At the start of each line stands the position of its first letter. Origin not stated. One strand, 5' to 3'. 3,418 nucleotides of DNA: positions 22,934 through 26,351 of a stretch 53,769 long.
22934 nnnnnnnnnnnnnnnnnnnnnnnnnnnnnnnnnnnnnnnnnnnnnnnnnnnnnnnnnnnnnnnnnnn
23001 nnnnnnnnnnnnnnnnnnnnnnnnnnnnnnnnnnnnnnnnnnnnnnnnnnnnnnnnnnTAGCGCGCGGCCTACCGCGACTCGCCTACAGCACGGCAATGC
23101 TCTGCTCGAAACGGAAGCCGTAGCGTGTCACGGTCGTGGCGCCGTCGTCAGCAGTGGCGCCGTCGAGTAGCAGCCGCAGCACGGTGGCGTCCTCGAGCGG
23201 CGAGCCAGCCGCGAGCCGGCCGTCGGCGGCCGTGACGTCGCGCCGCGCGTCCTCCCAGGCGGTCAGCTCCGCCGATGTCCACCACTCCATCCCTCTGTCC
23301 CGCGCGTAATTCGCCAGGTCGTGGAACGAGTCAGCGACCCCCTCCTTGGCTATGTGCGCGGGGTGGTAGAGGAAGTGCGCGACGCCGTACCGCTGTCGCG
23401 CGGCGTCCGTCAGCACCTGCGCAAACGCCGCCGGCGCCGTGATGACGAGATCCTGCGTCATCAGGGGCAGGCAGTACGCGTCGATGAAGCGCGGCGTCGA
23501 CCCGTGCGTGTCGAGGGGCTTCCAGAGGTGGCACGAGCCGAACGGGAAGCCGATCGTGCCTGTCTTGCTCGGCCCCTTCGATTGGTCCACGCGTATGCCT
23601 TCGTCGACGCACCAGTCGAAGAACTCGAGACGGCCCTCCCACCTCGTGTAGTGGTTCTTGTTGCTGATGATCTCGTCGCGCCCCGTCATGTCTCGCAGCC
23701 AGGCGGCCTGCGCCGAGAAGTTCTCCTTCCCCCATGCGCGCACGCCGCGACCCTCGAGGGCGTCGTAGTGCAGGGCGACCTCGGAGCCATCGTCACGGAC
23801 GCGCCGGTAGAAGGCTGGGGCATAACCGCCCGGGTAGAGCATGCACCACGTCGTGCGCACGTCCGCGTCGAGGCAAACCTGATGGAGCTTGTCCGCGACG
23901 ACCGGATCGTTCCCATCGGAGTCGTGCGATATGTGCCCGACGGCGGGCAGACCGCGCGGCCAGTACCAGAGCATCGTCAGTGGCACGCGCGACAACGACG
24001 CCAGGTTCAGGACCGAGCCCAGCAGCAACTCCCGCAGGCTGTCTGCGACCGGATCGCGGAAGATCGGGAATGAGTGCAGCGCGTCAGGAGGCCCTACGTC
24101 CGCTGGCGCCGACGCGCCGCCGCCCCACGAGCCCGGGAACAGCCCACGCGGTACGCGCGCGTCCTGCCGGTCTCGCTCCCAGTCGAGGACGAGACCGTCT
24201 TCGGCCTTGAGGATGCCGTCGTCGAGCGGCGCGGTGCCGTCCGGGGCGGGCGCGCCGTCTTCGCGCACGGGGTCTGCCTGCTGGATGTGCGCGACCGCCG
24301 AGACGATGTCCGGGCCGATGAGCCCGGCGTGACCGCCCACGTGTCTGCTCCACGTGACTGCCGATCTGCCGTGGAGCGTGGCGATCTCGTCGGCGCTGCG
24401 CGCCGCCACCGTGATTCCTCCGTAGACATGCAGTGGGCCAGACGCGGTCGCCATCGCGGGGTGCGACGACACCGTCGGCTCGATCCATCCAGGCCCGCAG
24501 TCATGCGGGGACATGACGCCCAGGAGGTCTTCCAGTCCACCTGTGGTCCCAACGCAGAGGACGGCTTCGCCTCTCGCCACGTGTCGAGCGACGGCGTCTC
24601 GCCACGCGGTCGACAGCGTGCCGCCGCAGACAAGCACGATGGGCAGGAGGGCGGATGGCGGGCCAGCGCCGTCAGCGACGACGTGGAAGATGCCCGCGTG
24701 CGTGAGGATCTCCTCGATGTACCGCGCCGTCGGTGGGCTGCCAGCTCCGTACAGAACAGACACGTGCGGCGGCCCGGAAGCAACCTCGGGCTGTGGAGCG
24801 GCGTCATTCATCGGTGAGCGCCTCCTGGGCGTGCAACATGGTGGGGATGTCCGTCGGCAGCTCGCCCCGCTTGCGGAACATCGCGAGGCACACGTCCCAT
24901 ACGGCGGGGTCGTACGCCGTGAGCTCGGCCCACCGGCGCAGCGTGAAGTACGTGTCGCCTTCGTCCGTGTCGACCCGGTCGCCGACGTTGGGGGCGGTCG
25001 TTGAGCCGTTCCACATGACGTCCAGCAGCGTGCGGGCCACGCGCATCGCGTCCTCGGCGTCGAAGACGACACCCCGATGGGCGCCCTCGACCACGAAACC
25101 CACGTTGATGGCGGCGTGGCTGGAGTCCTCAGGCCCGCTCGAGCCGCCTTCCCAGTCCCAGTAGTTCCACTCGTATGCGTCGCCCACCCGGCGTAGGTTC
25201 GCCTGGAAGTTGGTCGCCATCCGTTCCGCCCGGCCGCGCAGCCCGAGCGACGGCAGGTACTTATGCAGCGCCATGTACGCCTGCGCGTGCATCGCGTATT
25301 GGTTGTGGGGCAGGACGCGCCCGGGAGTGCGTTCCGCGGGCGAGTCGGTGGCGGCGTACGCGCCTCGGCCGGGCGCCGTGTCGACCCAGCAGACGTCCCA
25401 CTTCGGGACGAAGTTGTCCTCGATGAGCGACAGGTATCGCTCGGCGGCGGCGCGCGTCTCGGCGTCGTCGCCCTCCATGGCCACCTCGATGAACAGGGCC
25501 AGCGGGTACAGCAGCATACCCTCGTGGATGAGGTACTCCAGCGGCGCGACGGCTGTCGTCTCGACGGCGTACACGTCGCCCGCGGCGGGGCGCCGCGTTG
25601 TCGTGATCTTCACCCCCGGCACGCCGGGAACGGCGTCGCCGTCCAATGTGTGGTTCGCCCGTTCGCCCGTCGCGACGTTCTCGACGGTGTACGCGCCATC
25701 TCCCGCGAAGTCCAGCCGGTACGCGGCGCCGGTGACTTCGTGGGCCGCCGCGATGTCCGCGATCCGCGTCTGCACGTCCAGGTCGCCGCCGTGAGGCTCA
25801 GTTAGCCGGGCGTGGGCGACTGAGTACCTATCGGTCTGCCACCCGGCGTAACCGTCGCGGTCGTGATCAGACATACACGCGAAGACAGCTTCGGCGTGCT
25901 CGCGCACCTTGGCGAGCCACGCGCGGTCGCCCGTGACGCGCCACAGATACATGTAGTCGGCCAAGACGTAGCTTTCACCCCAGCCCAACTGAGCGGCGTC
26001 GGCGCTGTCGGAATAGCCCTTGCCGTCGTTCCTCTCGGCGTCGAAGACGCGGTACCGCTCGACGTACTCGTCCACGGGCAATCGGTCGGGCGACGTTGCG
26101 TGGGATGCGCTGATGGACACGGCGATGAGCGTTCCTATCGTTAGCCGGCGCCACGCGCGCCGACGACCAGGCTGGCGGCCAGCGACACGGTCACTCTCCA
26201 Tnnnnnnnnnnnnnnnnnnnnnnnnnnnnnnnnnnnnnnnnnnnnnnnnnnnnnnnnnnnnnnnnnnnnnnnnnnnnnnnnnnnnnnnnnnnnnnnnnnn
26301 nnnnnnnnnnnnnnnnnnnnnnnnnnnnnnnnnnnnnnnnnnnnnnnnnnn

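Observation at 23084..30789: Five-gene translationally coupled minus-strand operon of mostly cytoplasmic glycan-active enzymes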

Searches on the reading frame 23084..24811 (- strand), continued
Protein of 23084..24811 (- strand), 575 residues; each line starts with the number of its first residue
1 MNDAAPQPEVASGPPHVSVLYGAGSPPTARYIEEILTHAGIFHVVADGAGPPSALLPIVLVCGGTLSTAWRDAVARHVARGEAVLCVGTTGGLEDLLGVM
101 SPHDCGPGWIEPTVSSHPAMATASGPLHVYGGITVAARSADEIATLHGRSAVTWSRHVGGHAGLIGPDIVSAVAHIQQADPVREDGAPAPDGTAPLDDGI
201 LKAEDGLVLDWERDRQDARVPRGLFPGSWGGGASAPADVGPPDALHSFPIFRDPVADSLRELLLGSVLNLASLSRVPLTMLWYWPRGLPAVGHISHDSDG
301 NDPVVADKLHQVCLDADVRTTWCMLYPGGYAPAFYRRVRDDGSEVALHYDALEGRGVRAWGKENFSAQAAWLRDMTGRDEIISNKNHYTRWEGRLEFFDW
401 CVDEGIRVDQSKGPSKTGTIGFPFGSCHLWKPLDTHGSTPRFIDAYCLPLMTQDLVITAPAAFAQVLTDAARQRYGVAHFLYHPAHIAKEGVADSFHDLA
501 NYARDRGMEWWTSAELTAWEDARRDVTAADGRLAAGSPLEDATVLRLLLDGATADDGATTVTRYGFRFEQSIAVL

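Call 95: find_encoding_contigs(protein=P0127, flank=10000, max_places=2)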
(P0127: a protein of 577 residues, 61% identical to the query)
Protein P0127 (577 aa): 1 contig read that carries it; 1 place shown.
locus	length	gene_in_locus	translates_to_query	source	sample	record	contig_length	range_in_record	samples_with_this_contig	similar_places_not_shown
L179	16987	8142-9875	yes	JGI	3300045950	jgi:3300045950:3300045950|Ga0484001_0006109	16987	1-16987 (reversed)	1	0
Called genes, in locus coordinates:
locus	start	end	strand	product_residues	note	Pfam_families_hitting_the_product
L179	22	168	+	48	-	-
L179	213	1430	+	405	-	PF13181:TPR_8 (faint), PF00515:TPR_1 (faint), PF13424:TPR_12 (faint), PF07719:TPR_2 (faint), PF13174:TPR_6 (faint), PF13176:TPR_7 (faint), PF13414:TPR_11 (faint), PF23914:TPR_CcmH_CycH (weak), +1 more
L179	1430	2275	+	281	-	PF00702:Hydrolase (faint), PF08282:Hydrolase_3, PF12710:HAD (faint), PF05116:S6PP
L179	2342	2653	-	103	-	PF03776:MinE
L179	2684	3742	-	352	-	PF10609:ParA, PF01656:CbiA, PF02374:ArsA_ATPase (faint), PF06564:CBP_BcsQ (faint), PF09140:MipZ, PF13614:AAA_31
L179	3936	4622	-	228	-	PF05209:MinC_N, PF22642:MinC_N_1 (weak), PF03775:MinC_C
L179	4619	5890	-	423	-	PF09861:Lar_N, PF21113:LarA_C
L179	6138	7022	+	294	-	PF00795:CN_hydrolase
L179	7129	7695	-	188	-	-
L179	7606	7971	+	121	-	-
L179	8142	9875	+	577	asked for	-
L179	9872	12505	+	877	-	PF07940:Hepar_II_III_C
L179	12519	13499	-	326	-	PF01384:PHO4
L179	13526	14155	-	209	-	PF01865:PhoU_div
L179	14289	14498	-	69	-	-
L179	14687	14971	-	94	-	PF12728:HTH_17, PF00376:MerR (weak)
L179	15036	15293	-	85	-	-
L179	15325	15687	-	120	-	-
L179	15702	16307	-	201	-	PF00117:GATase, PF01174:SNO, PF07685:GATase_3 (weak)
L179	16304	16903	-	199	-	PF00475:IGPD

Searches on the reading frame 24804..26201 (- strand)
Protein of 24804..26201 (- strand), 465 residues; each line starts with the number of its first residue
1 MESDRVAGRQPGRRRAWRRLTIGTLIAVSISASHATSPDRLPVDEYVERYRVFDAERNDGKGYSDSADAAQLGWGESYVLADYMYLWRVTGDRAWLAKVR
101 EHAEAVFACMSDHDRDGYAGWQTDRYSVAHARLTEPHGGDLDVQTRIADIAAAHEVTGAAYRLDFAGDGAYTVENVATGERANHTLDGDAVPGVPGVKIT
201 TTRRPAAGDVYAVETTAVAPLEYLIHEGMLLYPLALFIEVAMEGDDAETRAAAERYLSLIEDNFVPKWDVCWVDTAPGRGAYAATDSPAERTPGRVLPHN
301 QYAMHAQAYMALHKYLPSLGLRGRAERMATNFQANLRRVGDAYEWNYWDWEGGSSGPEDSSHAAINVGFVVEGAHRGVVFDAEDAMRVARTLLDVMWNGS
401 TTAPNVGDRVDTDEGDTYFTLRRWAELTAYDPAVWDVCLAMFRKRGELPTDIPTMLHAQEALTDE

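Call 5: search_protein_families(library=pfam, proteins=[window:24804-26201:-], max_evalue=0.01)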
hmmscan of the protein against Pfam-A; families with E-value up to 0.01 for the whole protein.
window:24804-26201:- (465 aa): 0 families

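Call 6: search_protein_families(library=ncbifam, proteins=[window:24804-26201:-], max_evalue=0.01)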
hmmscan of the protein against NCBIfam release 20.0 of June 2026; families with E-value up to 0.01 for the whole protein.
window:24804-26201:- (465 aa): 0 families

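Call 11: search_solved_structures(query=window:24804-26201:-, max_evalue=1)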
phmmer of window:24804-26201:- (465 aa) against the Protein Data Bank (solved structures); distinct sequences matched with E-value up to 1: 0.

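Call 21: find_homologous_proteins(query=window:24804-26201:-)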
Query window:24804-26201:- (465 aa): 17 proteins with E <= 0.001 among 8000 candidates.
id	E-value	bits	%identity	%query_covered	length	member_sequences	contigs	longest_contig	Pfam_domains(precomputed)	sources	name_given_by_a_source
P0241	8.2e-298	1006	100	94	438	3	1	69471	-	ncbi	-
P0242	3.8e-229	780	81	91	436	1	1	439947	-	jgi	jgi:hypothetical protein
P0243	2.2e-205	701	69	98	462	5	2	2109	-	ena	-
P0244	2.6e-200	684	68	96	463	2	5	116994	-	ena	-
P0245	8.2e-194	663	67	96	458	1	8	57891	-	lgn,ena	-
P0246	1.5e-191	656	66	95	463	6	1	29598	-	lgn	-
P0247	1.4e-170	587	84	67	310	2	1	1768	-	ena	-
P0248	5.1e-112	393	42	95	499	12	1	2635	-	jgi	jgi:hypothetical protein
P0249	9.3e-111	389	40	91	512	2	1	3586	-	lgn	-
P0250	9.0e-109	383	40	95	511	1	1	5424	-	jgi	jgi:hypothetical protein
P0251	7.1e-108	380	39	95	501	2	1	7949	-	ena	-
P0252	2.7e-94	335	45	81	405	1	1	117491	-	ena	-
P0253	1.1e-85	307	39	97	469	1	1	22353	-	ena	-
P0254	1.6e-74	270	49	55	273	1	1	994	-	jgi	jgi:hypothetical protein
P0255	1.7e-70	256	36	89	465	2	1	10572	-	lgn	-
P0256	2.9e-70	256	36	97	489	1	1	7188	-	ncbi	ncbi:MAG: hypothetical protein ACREFX_15100 [Opitutaceae bacterium]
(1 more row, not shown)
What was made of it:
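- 24804..26201 (-): G4, 465 aa. Rare protein with an N-terminal signal-like segment and a FlgK/FlgL D2-like insert (about residues 147-212). Fold otherwise undetermined. 17 homologs in 5.8 billion proteins (call 21).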

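Call 22: find_encoding_contigs(protein=P0252, flank=10000, max_places=1)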
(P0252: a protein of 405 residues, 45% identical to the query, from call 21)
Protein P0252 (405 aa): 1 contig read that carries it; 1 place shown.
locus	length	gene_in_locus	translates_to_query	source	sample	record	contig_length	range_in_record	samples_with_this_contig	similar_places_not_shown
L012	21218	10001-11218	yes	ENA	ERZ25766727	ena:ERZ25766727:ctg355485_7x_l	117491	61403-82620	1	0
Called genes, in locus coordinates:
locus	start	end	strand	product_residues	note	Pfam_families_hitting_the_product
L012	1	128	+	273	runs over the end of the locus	PF13578:Methyltransf_24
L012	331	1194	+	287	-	PF00534:Glycos_transf_1 (weak), PF13692:Glyco_trans_1_4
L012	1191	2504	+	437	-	PF03721:UDPG_MGDP_dh_N, PF00984:UDPG_MGDP_dh, PF03720:UDPG_MGDP_dh_C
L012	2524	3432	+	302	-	PF00535:Glycos_transf_2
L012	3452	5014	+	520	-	PF13522:GATase_6, PF13537:GATase_7, PF12481:DUF3700 (weak), PF00733:Asn_synthase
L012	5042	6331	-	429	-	PF00872:Transposase_mut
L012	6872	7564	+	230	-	-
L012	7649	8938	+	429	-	PF00872:Transposase_mut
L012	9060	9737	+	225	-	-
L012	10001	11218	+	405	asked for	-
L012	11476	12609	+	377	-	PF04007:DUF354 (weak)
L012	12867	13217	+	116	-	-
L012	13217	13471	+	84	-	-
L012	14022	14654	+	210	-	PF02397:Bac_transf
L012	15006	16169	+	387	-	PF01494:FAD_binding_3 (weak)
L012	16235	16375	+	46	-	-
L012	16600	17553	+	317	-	PF01073:3Beta_HSD, PF01370:Epimerase, PF02719:Polysacc_synt_2, PF04321:RmlD_sub_bind, PF07993:NAD_binding_4, PF13460:NAD_binding_10 (weak), PF16363:GDP_Man_Dehyd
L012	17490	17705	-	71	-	-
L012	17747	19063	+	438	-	PF03721:UDPG_MGDP_dh_N, PF00984:UDPG_MGDP_dh, PF03720:UDPG_MGDP_dh_C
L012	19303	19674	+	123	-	PF01370:Epimerase, PF16363:GDP_Man_Dehyd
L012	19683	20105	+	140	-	PF01909:NTP_transf_2 (weak), PF18765:Polbeta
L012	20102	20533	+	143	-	PF01934:HepT-like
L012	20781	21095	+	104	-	-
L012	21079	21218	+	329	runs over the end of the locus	PF01073:3Beta_HSD (weak), PF01370:Epimerase, PF16363:GDP_Man_Dehyd, PF07993:NAD_binding_4 (faint)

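Call 23: find_encoding_contigs(protein=P0253, flank=10000, max_places=1)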
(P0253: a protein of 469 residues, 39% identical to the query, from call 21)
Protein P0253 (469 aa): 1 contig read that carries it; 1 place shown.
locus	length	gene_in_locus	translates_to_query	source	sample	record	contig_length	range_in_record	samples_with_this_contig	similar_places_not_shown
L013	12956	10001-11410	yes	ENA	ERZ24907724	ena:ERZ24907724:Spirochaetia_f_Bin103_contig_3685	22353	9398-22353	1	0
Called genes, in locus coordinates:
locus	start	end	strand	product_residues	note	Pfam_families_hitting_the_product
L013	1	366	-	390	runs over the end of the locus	PF13439:Glyco_transf_4 (faint), PF13579:Glyco_trans_4_4 (weak), PF20706:GT4-conflict, PF00534:Glycos_transf_1, PF13692:Glyco_trans_1_4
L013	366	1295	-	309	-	PF00535:Glycos_transf_2, PF10111:Glyco_tranf_2_2, PF13641:Glyco_tranf_2_3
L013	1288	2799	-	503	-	PF01943:Polysacc_synt, PF13440:Polysacc_synt_3, PF03023:MurJ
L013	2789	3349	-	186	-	-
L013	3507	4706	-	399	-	PF00534:Glycos_transf_1, PF13692:Glyco_trans_1_4, PF13524:Glyco_trans_1_2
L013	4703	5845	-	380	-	PF13439:Glyco_transf_4 (weak), PF13579:Glyco_trans_4_4 (weak)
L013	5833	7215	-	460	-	PF03721:UDPG_MGDP_dh_N, PF00984:UDPG_MGDP_dh, PF03720:UDPG_MGDP_dh_C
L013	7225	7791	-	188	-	PF25084:LbH_EIF2B (weak), PF25087:GMPPB_C (faint), PF14602:Hexapep_2 (weak), PF00132:Hexapep, PF14602:Hexapep_2 (weak)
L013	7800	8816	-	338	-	PF01408:GFO_IDH_MocA, PF03447:NAD_binding_3 (weak), PF02894:GFO_IDH_MocA_C, PF22725:GFO_IDH_MocA_C3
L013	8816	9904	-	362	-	PF01041:DegT_DnrJ_EryC1, PF00155:Aminotran_1_2, PF01212:Beta_elim_lyase (weak)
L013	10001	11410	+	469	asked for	-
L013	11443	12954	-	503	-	?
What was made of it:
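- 24804..26201 (-): Homologs in polysaccharide-synthesis clusters L012 and L013 (calls 22, 23).
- G4: two of four distant homologs lie inside exopolysaccharide or O-antigen-type clusters (calls 22, 23). G4 homologs lie in polysaccharide-synthesis clusters (calls 22, 23).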

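Call 24: find_encoding_contigs(protein=P0255, flank=10000, max_places=1)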
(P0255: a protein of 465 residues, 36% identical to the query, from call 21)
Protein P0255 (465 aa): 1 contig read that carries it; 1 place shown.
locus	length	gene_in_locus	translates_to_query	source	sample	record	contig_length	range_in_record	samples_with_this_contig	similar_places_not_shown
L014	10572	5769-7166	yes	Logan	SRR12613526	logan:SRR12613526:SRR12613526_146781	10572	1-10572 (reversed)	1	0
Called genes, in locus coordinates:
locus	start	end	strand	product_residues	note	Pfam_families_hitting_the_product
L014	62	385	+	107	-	-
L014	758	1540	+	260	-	PF02578:Cu-oxidase_4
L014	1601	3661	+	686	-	PF07676:PD40 (faint)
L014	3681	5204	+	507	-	PF12228:DUF3604 (weak)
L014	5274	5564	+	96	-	PF14076:DUF4258 (weak)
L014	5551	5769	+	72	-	PF10049:DUF2283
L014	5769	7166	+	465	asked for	-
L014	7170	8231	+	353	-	PF01208:URO-D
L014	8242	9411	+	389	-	PF01408:GFO_IDH_MocA, PF02894:GFO_IDH_MocA_C, PF22725:GFO_IDH_MocA_C3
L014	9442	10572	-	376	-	?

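Call 25: find_encoding_contigs(protein=P0256, flank=10000, max_places=1)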
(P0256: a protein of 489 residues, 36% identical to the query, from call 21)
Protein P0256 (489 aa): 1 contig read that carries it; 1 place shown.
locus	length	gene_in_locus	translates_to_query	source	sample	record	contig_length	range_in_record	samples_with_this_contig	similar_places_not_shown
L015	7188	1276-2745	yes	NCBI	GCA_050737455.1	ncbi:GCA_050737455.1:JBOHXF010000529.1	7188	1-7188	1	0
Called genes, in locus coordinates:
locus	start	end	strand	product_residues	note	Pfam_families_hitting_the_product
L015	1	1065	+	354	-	?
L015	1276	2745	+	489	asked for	-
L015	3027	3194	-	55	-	-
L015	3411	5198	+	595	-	PF01336:tRNA_anti-codon, PF00152:tRNA-synt_2, PF02938:GAD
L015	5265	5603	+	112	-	PF00543:P-II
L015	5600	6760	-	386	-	PF01757:Acyl_transf_3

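Call 31: search_solved_structures(query=A3, max_evalue=10)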
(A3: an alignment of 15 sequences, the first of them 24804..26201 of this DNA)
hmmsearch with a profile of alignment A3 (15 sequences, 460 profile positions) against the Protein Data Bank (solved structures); distinct sequences matched with E-value up to 10: 4.
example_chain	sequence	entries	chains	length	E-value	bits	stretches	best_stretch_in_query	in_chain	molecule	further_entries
5ziz_A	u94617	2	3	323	1.4e-05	27.3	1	147-212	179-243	Flagellar hook protein FlgL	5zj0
4ut1_A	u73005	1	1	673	0.0012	20.8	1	144-206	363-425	FLAGELLAR HOOK-ASSOCIATED PROTEIN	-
8oo0_D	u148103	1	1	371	1.5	10.6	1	113-222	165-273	Methionine aminopeptidase 2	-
8onx_A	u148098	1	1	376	1.6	10.6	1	113-222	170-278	Methionine aminopeptidase 2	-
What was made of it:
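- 24804..26201 (-): 5ziz FlgL E 1.4e-5 (call 31).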

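Call 34: search_protein_families(library=pfam, alignment_id=A3, max_evalue=1)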
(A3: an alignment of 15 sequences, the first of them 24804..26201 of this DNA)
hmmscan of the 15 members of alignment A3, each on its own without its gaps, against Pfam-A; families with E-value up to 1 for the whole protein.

A. member 1, window:24804-26201:- (465 aa): 0 families

B. families by the number of members that match (of 15 scanned): 7 families
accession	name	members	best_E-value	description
PF21158.3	flgK_1st_1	3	0.00043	Flagellar hook-associated protein 1, D2-like domain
PF14063.11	DUF4254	2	0.007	Protein of unknown function (DUF4254)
PF02018.23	CBM_4_9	1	6.8e-07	Carbohydrate binding domain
PF22637.2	CBM_4_9_1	1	5.8e-05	BppA domain 1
PF04862.18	DUF642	1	0.00044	Protein of unknown function (DUF642)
PF21159.3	FlgK_2nd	1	0.039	Flagellar hook-associated protein 1, D3 domain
PF23634.1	PH_CERLI1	1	0.069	CERLI1-like PH domain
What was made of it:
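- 24804..26201 (-): PF21158 in 3 of 15 homologs (call 34).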

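Call 67: find_encoding_contigs(protein=P0244, flank=10000, max_places=2)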
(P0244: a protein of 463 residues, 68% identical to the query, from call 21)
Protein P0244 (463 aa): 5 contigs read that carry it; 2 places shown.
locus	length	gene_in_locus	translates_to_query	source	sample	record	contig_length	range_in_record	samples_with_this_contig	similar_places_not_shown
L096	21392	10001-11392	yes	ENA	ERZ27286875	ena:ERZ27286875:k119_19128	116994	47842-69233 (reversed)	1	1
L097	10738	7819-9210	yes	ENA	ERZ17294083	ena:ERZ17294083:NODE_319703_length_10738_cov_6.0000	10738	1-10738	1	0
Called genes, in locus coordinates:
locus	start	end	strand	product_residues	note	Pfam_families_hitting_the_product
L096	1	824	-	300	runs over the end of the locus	PF03446:NAD_binding_2, PF03807:F420_oxidored (weak), PF14833:NAD_binding_11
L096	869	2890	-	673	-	PF23914:TPR_CcmH_CycH (faint), PF07719:TPR_2 (faint), PF12895:ANAPC3 (faint), PF13424:TPR_12 (faint), PF13428:TPR_14 (faint), PF13432:TPR_16 (faint), PF00535:Glycos_transf_2, PF14559:TPR_19, +5 more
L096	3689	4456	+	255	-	PF01145:Band_7, PF13421:Band_7_1 (weak)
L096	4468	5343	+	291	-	PF00226:DnaJ (weak)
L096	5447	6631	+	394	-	-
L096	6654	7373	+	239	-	PF02633:Creatininase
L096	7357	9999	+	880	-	PF07940:Hepar_II_III_C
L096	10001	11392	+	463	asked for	-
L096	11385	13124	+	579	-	-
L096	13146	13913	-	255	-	PF23023:Anti-Pycsar_Apyc1, PF00753:Lactamase_B, PF12706:Lactamase_B_2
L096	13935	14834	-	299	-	PF13428:TPR_14 (faint), PF13181:TPR_8 (faint), PF13374:TPR_10 (faint), PF13424:TPR_12, PF13432:TPR_16 (weak), PF14559:TPR_19 (weak), PF00515:TPR_1 (weak), PF07719:TPR_2 (weak), +1 more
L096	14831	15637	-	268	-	-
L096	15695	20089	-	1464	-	PF00082:Peptidase_S8, PF01839:FG-GAP (faint), PF13517:FG-GAP_3 (weak), PF25292:Beta-prop_CGLA (faint), PF13517:FG-GAP_3, PF13860:FlgD_ig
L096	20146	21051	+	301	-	PF03168:LEA_2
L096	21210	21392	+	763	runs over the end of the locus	PF13180:PDZ_2, PF17820:PDZ_6 (weak), PF13414:TPR_11 (weak), PF13432:TPR_16 (weak), PF25917:BSH_RND (weak), PF25881:HH_YBHG, PF25954:Beta-barrel_RND_2, PF25989:YknX_C, +6 more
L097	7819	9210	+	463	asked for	-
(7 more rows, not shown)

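Call 68: find_encoding_contigs(protein=P0251, flank=10000, max_places=2)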
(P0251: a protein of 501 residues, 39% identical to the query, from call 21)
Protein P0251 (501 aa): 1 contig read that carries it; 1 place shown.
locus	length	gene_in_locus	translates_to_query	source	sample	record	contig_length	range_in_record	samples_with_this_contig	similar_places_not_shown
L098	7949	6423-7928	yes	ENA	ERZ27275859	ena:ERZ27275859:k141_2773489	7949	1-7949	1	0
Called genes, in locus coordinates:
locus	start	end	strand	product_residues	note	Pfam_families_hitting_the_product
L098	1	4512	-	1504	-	?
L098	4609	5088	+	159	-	-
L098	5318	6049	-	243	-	-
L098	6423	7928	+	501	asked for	-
